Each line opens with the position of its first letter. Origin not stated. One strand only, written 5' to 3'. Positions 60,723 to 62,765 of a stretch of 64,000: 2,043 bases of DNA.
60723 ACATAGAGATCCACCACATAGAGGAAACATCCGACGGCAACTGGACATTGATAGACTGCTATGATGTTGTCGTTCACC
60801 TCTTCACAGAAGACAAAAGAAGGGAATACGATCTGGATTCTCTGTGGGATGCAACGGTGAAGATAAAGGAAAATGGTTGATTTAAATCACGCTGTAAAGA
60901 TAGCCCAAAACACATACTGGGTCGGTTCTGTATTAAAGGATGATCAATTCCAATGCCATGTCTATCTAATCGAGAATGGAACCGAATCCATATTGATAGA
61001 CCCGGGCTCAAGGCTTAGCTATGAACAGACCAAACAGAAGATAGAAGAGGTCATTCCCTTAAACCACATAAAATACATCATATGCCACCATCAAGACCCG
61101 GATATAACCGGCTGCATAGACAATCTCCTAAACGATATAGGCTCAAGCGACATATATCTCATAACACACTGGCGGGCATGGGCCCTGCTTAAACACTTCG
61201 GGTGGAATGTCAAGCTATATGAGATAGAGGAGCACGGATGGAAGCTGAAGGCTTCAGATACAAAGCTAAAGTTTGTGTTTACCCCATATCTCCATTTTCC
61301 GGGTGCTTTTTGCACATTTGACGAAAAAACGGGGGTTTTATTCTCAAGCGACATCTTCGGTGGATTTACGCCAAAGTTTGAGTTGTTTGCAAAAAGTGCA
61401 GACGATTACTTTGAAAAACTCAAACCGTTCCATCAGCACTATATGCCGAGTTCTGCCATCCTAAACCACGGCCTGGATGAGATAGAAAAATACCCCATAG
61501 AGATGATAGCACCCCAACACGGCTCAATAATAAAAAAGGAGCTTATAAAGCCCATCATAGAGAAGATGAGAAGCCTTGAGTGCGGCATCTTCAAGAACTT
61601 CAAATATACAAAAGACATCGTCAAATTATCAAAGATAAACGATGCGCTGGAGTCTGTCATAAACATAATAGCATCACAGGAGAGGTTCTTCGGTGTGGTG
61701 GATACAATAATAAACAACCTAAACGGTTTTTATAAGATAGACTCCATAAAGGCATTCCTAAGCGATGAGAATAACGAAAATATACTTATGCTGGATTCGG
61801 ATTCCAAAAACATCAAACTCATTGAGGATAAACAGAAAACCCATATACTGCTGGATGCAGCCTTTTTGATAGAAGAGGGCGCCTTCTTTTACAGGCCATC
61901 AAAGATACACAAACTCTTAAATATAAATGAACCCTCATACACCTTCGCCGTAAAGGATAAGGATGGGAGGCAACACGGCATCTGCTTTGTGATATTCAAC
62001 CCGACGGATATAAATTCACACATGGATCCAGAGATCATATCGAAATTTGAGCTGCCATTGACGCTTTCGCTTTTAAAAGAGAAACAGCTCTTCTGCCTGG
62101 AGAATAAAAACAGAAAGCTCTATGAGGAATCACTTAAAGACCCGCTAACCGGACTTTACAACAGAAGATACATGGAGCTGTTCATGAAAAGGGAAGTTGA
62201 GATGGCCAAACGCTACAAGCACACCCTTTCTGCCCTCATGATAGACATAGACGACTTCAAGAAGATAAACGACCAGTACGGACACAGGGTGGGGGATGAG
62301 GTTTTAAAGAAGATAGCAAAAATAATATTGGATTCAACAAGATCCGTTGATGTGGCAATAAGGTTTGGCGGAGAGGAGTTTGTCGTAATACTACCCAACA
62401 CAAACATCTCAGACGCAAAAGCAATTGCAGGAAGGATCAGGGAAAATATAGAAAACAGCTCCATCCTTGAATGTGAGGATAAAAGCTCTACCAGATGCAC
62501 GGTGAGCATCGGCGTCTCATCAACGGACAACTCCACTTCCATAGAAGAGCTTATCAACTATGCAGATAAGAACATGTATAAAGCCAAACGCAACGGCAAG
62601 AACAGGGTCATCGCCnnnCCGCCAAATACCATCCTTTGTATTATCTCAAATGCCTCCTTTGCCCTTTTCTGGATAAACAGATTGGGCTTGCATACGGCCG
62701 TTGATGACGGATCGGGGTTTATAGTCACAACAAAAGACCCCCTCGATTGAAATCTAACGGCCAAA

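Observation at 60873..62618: MBL-fold di-iron (ODP/flavodiiron-core-like) sensor fused to GGDEF, translationally coupled to rsfS at the end of the rplU-rpmA-obg-proBA-nadD operon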

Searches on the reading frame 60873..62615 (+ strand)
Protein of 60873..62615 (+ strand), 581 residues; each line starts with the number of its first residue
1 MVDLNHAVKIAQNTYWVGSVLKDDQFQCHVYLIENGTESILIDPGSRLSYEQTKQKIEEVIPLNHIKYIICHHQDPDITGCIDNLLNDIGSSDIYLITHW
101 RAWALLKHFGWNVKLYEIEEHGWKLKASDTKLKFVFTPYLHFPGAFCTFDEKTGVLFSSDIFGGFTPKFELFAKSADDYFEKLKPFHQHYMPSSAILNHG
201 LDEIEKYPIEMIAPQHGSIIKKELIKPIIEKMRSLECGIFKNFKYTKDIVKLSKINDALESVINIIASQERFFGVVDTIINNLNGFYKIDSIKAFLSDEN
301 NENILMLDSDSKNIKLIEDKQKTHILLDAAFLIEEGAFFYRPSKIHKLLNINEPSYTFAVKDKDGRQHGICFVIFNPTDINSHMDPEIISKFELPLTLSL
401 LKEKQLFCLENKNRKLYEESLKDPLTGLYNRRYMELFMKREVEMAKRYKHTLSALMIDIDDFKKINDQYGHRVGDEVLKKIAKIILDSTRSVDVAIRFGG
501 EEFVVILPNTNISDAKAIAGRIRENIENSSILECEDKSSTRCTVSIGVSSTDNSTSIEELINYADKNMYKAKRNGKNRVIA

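Call 3: search_protein_families(library=pfam, proteins=[window:60873-62615:+], max_evalue=0.01)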
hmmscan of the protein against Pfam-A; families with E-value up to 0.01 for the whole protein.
window:60873-62615:+ (581 aa): 4 families
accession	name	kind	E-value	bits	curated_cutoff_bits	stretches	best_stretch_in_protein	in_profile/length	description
PF19583.5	ODP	-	1e-63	215.2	27.2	1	26-217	1-194/194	ODP family beta lactamase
PF00990.26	GGDEF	-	7.9e-50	169.2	23.8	1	422-578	3-161/161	Diguanylate cyclase, GGDEF domain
PF00753.33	Lactamase_B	-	7.8e-14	52.5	22.7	1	25-216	3-196/196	Metallo-beta-lactamase superfamily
PF22335.1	Cas10-Cmr2_palm2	-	0.00045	20.8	27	1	493-579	52-132/133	Cas10/Cmr2, second palm domain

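Call 4: search_protein_families(library=ncbifam, proteins=[window:60873-62615:+], max_evalue=0.01)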
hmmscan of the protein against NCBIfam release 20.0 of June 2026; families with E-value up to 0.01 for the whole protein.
window:60873-62615:+ (581 aa): 26 families (the best 25 are shown)
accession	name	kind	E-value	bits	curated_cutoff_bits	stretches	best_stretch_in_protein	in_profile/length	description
TIGR00254.1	GGDEF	domain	2.3e-58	196.6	37.4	1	419-580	4-165/168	diguanylate cyclase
NF007135.0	PRK09581.1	equivalog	1.2e-56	192.4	474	1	412-580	284-453/457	PleD family two-component system response regulator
NF038266.1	diguan_SiaD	equivalog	2.1e-50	171.4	290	1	409-579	83-252/252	biofilm regulation diguanylate cyclase SiaD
NF047654.1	DiguCycDgcRLepto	equivalog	1.8e-47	161.7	500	1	413-580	126-294/295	diguanylate cyclase DgcR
NF007380.0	PRK09894.1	equivalog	8.2e-47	160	256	1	419-580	128-285/296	diguanylate cyclase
NF041606.1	dguan_cyc_DgcA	equivalog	4.9e-46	157.2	370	1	405-579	163-336/340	diguanylate cyclase DgcA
NF007423.1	PRK09966.1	equivalog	7.7e-44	150.1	325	1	409-572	228-390/390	diguanylate cyclase DgcN/YfiN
NF051473.1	DigCycDgcsShew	equivalog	2.3e-38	132.2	400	1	414-578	129-287/291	diguanylate cyclase DgcS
NF011955.1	PRK15426.1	equivalog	1.1e-37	129.5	408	1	420-580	398-559/564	cellulose biosynthesis regulator diguanylate cyclase DgcQ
NF007599.0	PRK10245.1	equivalog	1e-32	113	402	1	395-579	185-367/371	diguanylate cyclase AdrA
NF040885.1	diguan_DgcJ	equivalog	3.2e-30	105.4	500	1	412-577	333-491/493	diguanylate cyclase DgcJ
NF007298.0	PRK09776.1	equivalog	4.2e-30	104.4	1135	1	414-579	678-842/1111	diguanylate cyclase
NF047872.1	GGDEF_GdpS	equivalog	2.1e-29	102.8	400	1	416-580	183-348/355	GGDEF domain-containing protein GdpS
NF050064.1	BlResRespRegCbrR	equivalog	7.8e-28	97.5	600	1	416-579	250-411/415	bile resistance response regulator CbrR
NF007474.0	PRK10060.1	equivalog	2.3e-25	88.9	782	1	415-578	232-391/663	cyclic di-GMP phosphodiesterase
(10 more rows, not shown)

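Call 5: search_solved_structures(query=window:60873-62615:+, max_evalue=0.01, show_alignments=3)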
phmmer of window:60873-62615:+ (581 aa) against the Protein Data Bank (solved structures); distinct sequences matched with E-value up to 0.01: 76 (the best 60 are shown).
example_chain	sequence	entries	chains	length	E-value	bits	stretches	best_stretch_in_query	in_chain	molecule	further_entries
6zxm_A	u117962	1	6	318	1.3e-39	139.2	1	413-580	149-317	Putative GGDEF/response regulator receiver domain protein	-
6zxb_A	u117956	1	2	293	7.2e-38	133.4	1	413-580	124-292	Putative GGDEF/response regulator receiver domain protein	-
6zxc_A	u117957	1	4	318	8.9e-38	133.1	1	413-580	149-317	Putative GGDEF/response regulator receiver domain protein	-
9g86_A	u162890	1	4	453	2.7e-36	128.3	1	361-580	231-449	Response regulator PleD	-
9g85_A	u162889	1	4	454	2.7e-36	128.3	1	361-580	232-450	Response regulator PleD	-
2wb4_A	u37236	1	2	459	2.8e-36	128.2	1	361-580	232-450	DIGUANYLATE CYCLASE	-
1w25_A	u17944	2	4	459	2.8e-36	128.2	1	361-580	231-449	STALKED-CELL DIFFERENTIATION CONTROLLING PROTEIN | RESPONSE REGULATOR PLED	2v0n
6d9m_A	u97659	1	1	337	1e-32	116.4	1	421-579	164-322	Fusion protein of Endolysin,Response receiver sensor diguanylate cyclase, GAF domain-conta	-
3i5c_A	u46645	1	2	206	1.9e-32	115.5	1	407-579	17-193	Fusion of General control protein GCN4 and WSPR response regulator protein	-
5llw_B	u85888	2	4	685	2.3e-32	115.3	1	410-580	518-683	Diguanylate cyclase (GGDEF) domain-containing protein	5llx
6et7_A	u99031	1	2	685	3.9e-32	114.5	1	412-580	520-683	Diguanylate cyclase (GGDEF) domain-containing protein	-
6qrq_B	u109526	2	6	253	5e-32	114.1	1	23-239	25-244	Oxygen-binding diiron protein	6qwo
4zve_A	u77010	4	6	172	7.5e-32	113.6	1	423-579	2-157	Diguanylate cyclase DosC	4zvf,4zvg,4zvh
9t28_A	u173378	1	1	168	1e-31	113.1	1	423-579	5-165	diguanylate cyclase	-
3ign_A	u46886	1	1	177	1.4e-31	112.6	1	417-580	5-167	Diguanylate cyclase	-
4zmu_A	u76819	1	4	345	2.1e-26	95.6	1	398-580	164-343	diguanylate cyclase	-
6qnm_A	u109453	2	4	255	6.7e-23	84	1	15-239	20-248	OXYGEN-BINDING DI-IRON PROTEIN | Uncharacterized protein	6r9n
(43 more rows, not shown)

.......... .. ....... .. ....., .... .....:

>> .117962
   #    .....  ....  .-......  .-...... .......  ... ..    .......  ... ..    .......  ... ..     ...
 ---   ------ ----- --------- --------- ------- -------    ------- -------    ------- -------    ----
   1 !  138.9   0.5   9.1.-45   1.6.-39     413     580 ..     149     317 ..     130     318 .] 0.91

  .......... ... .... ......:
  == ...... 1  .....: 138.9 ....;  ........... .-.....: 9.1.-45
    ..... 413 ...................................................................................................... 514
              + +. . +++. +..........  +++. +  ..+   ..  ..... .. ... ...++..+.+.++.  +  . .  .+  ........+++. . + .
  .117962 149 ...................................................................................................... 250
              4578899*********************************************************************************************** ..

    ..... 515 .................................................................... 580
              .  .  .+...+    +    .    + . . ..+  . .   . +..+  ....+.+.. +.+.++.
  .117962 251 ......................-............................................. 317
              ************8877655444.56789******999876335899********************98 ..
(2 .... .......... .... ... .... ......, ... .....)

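Call 9: find_homologous_proteins(query=window:60873-62615:+, max_evalue=0.00001)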
Query window:60873-62615:+ (581 aa): 2881 proteins with E <= 0.00001 among 8000 candidates; the best 120 are listed.
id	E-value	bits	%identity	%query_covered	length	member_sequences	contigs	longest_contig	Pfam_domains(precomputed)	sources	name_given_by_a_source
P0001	0.0e+0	1321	100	100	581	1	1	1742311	PF00990.27,PF19583.6,PF00753.34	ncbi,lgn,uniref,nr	ncbi:diguanylate cyclase [Hippea sp. KM1]|uniref:diguanylate cyclase n=1 Tax=Hippea sp. KM1 TaxID=94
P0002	2.3e-244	830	62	100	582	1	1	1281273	PF00990.27,PF19583.6,PF00753.34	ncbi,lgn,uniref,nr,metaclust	ncbi:diguanylate cyclase [Hippea alviniae]|uniref:diguanylate cyclase n=1 Tax=Hippea alviniae TaxID=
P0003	3.0e-243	826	61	100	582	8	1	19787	PF00990.27,PF19583.6,PF00753.34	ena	-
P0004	6.2e-236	802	59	100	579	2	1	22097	PF00990.27,PF19583.6,PF00753.34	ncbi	-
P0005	3.4e-234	796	57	100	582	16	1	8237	PF00990.27,PF19583.6,PF00753.34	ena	-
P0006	5.9e-234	796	58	99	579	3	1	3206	PF00990.27,PF19583.6,PF00753.34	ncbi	-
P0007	6.2e-234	796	60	99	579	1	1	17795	PF00990.27,PF19583.6,PF00753.34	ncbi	-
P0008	1.9e-229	781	58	100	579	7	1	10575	PF00990.27,PF19583.6,PF00753.34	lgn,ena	-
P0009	1.6e-225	768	57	100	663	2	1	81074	PF00990.27,PF19583.6,PF00753.34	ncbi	-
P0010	5.2e-223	760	55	99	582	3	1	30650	PF00990.27,PF19583.6,PF00753.34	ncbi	-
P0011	6.2e-221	753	54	99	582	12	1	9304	PF00990.27,PF19583.6,PF00753.34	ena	-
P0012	6.5e-220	749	54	100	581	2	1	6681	PF00990.27,PF19583.6,PF00753.34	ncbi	-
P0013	1.1e-219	749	55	100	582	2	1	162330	PF00990.27,PF19583.6,PF00753.34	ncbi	-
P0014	1.5e-219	748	54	99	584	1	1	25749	PF00990.27,PF19583.6,PF00753.34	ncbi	-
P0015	1.5e-219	748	54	100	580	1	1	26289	PF00990.27,PF19583.6,PF00753.34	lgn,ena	-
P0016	1.1e-218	745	54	99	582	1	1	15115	PF00990.27,PF19583.6,PF00753.34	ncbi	-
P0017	4.1e-217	740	55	100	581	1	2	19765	PF00990.27,PF19583.6,PF00753.34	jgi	jgi:diguanylate cyclase (GGDEF)-like protein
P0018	9.7e-215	732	54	100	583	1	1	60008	PF00990.27,PF19583.6,PF00753.34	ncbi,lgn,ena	-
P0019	9.8e-214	729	55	100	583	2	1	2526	PF00990.27,PF19583.6,PF00753.34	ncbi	-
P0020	2.2e-211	721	53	100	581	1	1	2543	PF00990.27,PF19583.6,PF00753.34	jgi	jgi:diguanylate cyclase (GGDEF)-like protein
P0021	2.7e-209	714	53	99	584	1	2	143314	PF00990.27,PF19583.6,PF00753.34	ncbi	-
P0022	4.7e-205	700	52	100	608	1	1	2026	PF00990.27,PF19583.6,PF00753.34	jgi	-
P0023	9.0e-177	607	48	100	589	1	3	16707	PF00990.27,PF19583.6,PF00753.34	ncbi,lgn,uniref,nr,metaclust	ncbi:oxygen-binding di-iron domain-containing protein [Hippea jasoniae]|uniref:diguanylate cyclase n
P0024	3.3e-175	602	61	70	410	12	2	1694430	PF19583.6,PF00753.34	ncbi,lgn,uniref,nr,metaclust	ncbi:MBL fold metallo-hydrolase [Hippea maritima]|uniref:Beta-lactamase domain protein n=1 Tax=Hippe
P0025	4.7e-159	548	45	100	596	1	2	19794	PF00990.27,PF19583.6,PF00753.34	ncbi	ncbi:oxygen-binding di-iron domain-containing protein [Hydrogenimonas sp.]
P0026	3.8e-158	545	44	100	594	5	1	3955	PF00990.27,PF19583.6,PF00753.34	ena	-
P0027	3.5e-157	542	45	100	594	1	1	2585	PF00990.27,PF19583.6,PF00753.34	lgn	-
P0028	9.9e-157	541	44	99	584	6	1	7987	PF00990.27,PF19583.6,PF00753.34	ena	-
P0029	1.2e-156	540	44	99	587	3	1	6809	PF00990.27,PF19583.6,PF00753.34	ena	-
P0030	2.9e-153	529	44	99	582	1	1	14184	PF00990.27,PF19583.6,PF00753.34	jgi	jgi:diguanylate cyclase (GGDEF)-like protein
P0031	6.0e-152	525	44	99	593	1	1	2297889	PF00990.27,PF19583.6,PF00753.34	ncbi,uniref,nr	ncbi:diguanylate cyclase [Hydrogenimonas urashimensis]|uniref:diguanylate cyclase n=1 Tax=Hydrogenim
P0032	1.3e-151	524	43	99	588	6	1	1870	PF00990.27,PF19583.6,PF00753.34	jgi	-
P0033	3.7e-151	522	44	99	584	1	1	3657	PF00990.27,PF19583.6,PF00753.34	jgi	-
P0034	4.2e-151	522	43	99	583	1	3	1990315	PF00990.27,PF19583.6,PF00753.34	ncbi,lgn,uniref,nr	ncbi:diguanylate cyclase [Nitrosophilus labii]|uniref:diguanylate cyclase n=1 Tax=Nitrosophilus labi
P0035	7.4e-151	521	42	100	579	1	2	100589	PF00990.27,PF19583.6,PF00753.34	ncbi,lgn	-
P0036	1.2e-150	521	43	99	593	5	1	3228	PF00990.27,PF19583.6,PF00753.34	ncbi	-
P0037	1.5e-150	520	42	100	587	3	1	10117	PF00990.27,PF19583.6,PF00753.34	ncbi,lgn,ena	-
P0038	1.5e-150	520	42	100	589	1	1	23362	PF00990.27,PF19583.6,PF00753.34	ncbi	ncbi:oxygen-binding di-iron domain-containing protein [Hydrogenimonas sp.]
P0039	1.3e-149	517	43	100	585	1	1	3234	PF00990.27,PF19583.6,PF00753.34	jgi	jgi:diguanylate cyclase (GGDEF)-like protein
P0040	2.1e-149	517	42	99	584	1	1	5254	PF22335.2,PF00990.27,PF19583.6,PF00753.34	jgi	jgi:diguanylate cyclase (GGDEF)-like protein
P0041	2.6e-149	516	41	100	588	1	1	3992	PF00990.27,PF19583.6,PF00753.34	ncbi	-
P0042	2.8e-149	516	42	98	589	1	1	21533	PF00990.27,PF19583.6,PF00753.34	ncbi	ncbi:oxygen-binding di-iron domain-containing protein [Hydrogenimonas sp.]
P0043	4.6e-149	515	43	100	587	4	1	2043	PF00990.27,PF19583.6,PF00753.34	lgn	-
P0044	6.1e-149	515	43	99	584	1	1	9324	PF00990.27,PF19583.6,PF00753.34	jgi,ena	-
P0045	1.1e-148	514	43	99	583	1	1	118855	PF00990.27,PF19583.6,PF00753.34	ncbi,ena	-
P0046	1.3e-148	514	43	100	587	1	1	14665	PF00990.27,PF19583.6,PF00753.34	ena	-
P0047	1.6e-148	514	42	100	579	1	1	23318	PF00990.27,PF19583.6,PF00753.34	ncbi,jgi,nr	ncbi:MAG: diguanylate cyclase [Helicobacteraceae bacterium]|jgi:diguanylate cyclase (GGDEF)-like pro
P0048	1.7e-148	514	42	100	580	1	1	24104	PF00990.27,PF19583.6,PF00753.34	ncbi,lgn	-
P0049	2.7e-148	513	41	99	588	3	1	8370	PF00990.27,PF19583.6,PF00753.34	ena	-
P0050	5.9e-148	512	42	100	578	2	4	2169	PF00990.27,PF19583.6,PF00753.34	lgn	-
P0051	1.3e-147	511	43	100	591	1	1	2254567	PF00990.27,PF19583.6,PF00753.34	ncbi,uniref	ncbi:diguanylate cyclase [Hydrogenimonas sp. SS33]|uniref:diguanylate cyclase n=1 Tax=Hydrogenimonas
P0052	1.9e-147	510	42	100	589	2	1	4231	PF00990.27,PF19583.6,PF00753.34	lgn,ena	-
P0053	6.1e-147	508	41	99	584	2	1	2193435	PF00990.27,PF19583.6,PF00753.34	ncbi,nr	ncbi:hypothetical protein NNO_1164 [Hydrogenimonas sp.]|nr:hypothetical protein NNO_1164 [Hydrogenim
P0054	2.7e-146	506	42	99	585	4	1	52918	PF22335.2,PF00990.27,PF19583.6,PF00753.34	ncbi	-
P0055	2.8e-146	506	42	99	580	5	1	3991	PF22335.2,PF00990.27,PF19583.6,PF00753.34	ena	-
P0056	3.4e-146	506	42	99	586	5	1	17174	PF00990.27,PF19583.6,PF00753.34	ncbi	-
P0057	1.0e-145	504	42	99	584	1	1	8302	PF22335.2,PF00990.27,PF19583.6,PF00753.34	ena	-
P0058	4.8e-145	502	43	99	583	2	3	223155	PF00990.27,PF19583.6,PF00753.34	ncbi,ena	-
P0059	6.6e-145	502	41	99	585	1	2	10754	PF00990.27,PF19583.6,PF00753.34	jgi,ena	-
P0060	8.0e-145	501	42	99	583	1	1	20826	PF00990.27,PF19583.6,PF00753.34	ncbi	-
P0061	1.6e-144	500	43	100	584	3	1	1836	PF22335.2,PF00990.27,PF19583.6,PF00753.34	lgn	-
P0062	2.8e-144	500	41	100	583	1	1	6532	PF00990.27,PF19583.6,PF00753.34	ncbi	-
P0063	3.1e-144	500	43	99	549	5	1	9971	PF22335.2,PF00990.27,PF19583.6,PF00753.34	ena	-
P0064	3.6e-144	499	44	99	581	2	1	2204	PF22335.2,PF00990.27,PF19583.6,PF00753.34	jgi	-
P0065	5.4e-144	499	41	99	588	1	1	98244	PF00990.27,PF19583.6,PF00753.34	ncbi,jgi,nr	ncbi:MAG: diguanylate cyclase [Acidobacteria bacterium]|nr:diguanylate cyclase [Acidobacteriota bact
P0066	5.5e-144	499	43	99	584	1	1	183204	PF22335.2,PF00990.27,PF19583.6,PF00753.34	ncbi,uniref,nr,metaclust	ncbi:diguanylate cyclase (GGDEF domain) [Dissulfuribacter thermophilus]|uniref:diguanylate cyclase n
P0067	7.9e-144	498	42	100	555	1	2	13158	PF22335.2,PF00990.27,PF19583.6,PF00753.34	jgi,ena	-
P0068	9.7e-144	498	42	99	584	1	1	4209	PF00990.27,PF19583.6,PF00753.34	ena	-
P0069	1.2e-143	498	41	99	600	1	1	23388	PF00990.27,PF19583.6,PF00753.34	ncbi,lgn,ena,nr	ncbi:MAG: diguanylate cyclase [Holophagae bacterium]|nr:diguanylate cyclase [Holophagae bacterium]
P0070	1.2e-143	498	41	100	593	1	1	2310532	PF00990.27,PF19583.6,PF00753.34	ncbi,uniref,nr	ncbi:oxygen-binding di-iron domain-containing protein [Hydrogenimonas cancrithermarum]|uniref:diguan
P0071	1.5e-143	497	41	99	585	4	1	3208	PF22335.2,PF00990.27,PF19583.6,PF00753.34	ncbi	-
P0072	1.8e-143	497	42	99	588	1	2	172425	PF00990.27,PF19583.6,PF00753.34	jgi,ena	-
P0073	3.7e-143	496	43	100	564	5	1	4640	PF22335.2,PF00990.27,PF19583.6,PF00753.34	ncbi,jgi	-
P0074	4.6e-143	496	40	99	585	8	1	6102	PF22335.2,PF00990.27,PF19583.6,PF00753.34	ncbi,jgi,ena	-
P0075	5.5e-143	495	43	100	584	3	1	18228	PF22335.2,PF00990.27,PF19583.6,PF00753.34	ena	-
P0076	5.8e-143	495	41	100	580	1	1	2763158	PF00990.27,PF19583.6,PF00753.34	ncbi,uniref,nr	ncbi:diguanylate cyclase [Sulfurimonas aquatica]|uniref:diguanylate cyclase n=1 Tax=Sulfurimonas aqu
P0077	5.8e-143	495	40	100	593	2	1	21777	PF00990.27,PF19583.6,PF00753.34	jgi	jgi:diguanylate cyclase (GGDEF)-like protein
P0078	6.3e-143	495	40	99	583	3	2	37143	PF22335.2,PF00990.27,PF19583.6,PF00753.34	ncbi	ncbi:oxygen-binding di-iron domain-containing protein [Hydrogenimonas sp.]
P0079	8.3e-143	495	44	100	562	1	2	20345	PF00990.27,PF19583.6,PF00753.34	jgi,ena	-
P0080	2.1e-142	493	43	99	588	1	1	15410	PF22335.2,PF00990.27,PF19583.6,PF00753.34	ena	-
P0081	2.3e-142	493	43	100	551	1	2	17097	PF22335.2,PF00990.27,PF19583.6,PF00753.34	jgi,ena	-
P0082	2.9e-142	493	40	99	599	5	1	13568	PF00990.27,PF19583.6,PF00753.34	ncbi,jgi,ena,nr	ncbi:MAG: hypothetical protein DSY46_05535 [Hydrogenimonas sp.]|nr:MAG: hypothetical protein DSY46_0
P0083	1.6e-141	491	42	99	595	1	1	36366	PF00990.27,PF19583.6,PF00753.34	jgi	-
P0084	2.4e-141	490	42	100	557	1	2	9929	PF22335.2,PF00990.27,PF19583.6,PF00753.34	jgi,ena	-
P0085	4.8e-141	489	42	100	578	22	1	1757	PF00990.27,PF19583.6,PF00753.34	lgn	-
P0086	5.2e-141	489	42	99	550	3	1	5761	PF22335.2,PF00990.27,PF19583.6,PF00753.34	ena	-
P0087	5.5e-141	489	41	100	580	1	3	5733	PF00990.27,PF19583.6,PF00753.34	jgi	-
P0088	1.0e-140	488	40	99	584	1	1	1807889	PF00990.27,PF19583.6,PF00753.34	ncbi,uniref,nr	ncbi:diguanylate cyclase [Nitrosophilus alvini]|uniref:diguanylate cyclase n=1 Tax=Nitrosophilus alv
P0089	1.6e-140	487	42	100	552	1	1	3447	PF22335.2,PF00990.27,PF19583.6,PF00753.34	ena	-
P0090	1.9e-140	487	43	99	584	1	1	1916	PF22335.2,PF00990.27,PF19583.6,PF00753.34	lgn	-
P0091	2.5e-140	487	40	99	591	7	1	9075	PF00990.27,PF19583.6,PF00753.34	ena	-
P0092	2.6e-140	487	44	33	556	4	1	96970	PF00990.27,PF19583.6,PF00753.34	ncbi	ncbi:oxygen-binding di-iron domain-containing protein [Nautilia lithotrophica]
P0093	3.1e-140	486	39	99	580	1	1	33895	PF22335.2,PF00990.27,PF19583.6,PF00753.34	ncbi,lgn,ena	-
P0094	3.2e-140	486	50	49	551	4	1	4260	PF22335.2,PF00990.27,PF19583.6,PF00753.34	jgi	-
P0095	1.1e-139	485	41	99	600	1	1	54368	PF00990.27,PF19583.6,PF00753.34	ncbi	-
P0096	1.3e-139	484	40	99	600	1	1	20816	PF00990.27,PF19583.6,PF00753.34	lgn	-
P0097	2.5e-139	483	42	100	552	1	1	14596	PF00990.27,PF19583.6,PF00753.34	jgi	-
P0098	2.9e-139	483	41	99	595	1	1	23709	PF00990.27,PF19583.6,PF00753.34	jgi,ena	-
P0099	3.1e-139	483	41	99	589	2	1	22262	PF00990.27,PF19583.6,PF00753.34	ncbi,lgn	ncbi:MAG: diguanylate cyclase [Mariprofundaceae bacterium]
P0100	6.9e-139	482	41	96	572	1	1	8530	PF00990.27,PF19583.6,PF00753.34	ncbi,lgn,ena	-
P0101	7.6e-139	482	41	99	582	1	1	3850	PF00990.27,PF19583.6,PF00753.34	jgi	-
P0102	8.0e-139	482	42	100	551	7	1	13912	PF22335.2,PF00990.27,PF19583.6,PF00753.34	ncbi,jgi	-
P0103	1.3e-138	481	43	100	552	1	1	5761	PF22335.2,PF00990.27,PF19583.6,PF00753.34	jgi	-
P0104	1.6e-138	481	43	100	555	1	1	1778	PF22335.2,PF00990.27,PF19583.6,PF00753.34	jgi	-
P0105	2.1e-138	480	40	99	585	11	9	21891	PF00990.27,PF19583.6,PF00753.34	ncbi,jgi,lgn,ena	jgi:diguanylate cyclase (GGDEF)-like protein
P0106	2.5e-138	480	42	99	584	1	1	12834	PF22335.2,PF00990.27,PF19583.6,PF00753.34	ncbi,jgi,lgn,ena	-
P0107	2.9e-138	480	40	99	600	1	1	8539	PF00990.27,PF19583.6,PF00753.34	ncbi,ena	-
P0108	8.4e-138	478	40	99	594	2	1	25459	PF00990.27,PF19583.6,PF00753.34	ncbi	-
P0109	9.0e-138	478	43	100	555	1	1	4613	PF22335.2,PF00990.27,PF19583.6,PF00753.34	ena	-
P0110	9.1e-138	478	41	100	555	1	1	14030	PF00990.27,PF19583.6,PF00753.34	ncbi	ncbi:oxygen-binding di-iron domain-containing protein [Nautilia sp.]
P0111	1.0e-137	478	42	100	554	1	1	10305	PF22335.2,PF00990.27,PF19583.6,PF00753.34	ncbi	-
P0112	1.0e-137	478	42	100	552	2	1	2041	PF00990.27,PF19583.6,PF00753.34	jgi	-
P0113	1.0e-137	478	42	100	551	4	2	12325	PF00990.27,PF19583.6,PF00753.34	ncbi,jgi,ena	-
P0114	2.4e-137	477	40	100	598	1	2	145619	PF22335.2,PF00990.27,PF19583.6,PF00753.34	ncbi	-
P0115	4.0e-137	476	39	99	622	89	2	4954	PF22335.2,PF00990.27,PF19583.6,PF00753.34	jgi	-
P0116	4.4e-137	476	42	100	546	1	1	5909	PF22335.2,PF00990.27,PF19583.6,PF00753.34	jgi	-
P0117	4.6e-137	476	41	100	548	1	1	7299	PF22335.2,PF24898.3,PF00990.27,PF19583.6,PF00753.34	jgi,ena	-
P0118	8.4e-137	475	39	99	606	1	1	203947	PF00990.27,PF19583.6,PF00753.34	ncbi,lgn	-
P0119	9.7e-137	475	42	100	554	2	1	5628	PF22335.2,PF00990.27,PF19583.6,PF00753.34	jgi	-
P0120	1.1e-136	475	40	99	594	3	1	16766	PF22335.2,PF00990.27,PF19583.6,PF00753.34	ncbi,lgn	-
